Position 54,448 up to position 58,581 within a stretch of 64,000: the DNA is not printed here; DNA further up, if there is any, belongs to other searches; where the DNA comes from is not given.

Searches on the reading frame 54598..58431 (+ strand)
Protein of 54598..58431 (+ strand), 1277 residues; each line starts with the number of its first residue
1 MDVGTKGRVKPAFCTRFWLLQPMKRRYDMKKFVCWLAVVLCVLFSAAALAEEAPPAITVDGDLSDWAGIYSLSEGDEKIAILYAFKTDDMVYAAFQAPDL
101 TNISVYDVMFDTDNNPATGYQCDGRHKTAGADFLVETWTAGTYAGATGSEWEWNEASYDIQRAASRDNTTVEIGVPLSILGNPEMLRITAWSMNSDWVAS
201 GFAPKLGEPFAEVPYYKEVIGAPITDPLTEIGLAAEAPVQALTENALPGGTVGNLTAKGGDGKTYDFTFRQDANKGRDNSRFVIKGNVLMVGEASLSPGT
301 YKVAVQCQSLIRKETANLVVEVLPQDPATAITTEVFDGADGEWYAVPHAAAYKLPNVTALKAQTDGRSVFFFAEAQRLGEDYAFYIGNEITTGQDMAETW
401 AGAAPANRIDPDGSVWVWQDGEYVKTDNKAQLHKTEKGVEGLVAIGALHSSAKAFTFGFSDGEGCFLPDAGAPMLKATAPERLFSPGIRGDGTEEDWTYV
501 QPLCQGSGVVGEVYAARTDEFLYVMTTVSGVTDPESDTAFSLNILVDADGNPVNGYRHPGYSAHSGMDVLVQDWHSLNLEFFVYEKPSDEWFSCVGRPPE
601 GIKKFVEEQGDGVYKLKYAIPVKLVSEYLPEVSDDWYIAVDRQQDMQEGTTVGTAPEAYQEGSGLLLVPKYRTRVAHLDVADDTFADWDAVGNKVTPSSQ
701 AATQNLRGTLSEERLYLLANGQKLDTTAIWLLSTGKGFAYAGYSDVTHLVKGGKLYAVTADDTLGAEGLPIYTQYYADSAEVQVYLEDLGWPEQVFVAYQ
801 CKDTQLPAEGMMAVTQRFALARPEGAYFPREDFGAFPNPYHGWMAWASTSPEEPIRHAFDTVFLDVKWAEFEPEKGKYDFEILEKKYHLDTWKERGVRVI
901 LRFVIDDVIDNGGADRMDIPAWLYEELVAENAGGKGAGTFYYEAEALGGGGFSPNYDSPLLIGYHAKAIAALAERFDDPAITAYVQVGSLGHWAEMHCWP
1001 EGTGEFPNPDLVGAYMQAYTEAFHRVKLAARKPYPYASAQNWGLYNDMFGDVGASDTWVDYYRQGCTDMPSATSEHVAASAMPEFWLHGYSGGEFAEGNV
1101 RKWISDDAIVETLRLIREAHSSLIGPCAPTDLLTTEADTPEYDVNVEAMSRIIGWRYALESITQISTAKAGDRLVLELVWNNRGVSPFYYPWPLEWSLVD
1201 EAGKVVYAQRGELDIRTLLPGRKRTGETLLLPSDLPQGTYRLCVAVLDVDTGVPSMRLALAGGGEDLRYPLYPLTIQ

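Call 44: search_protein_families(library=pfam, proteins=[window:54598-58431:+], max_evalue=0.00001)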
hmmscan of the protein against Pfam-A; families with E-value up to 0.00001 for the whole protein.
window:54598-58431:+ (1277 aa): 1 family
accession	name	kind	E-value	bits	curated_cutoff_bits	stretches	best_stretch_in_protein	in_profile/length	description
PF16116.10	DUF4832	-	4.9e-17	62.9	29.2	1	1043-1254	3-205/216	Domain of unknown function (DUF4832)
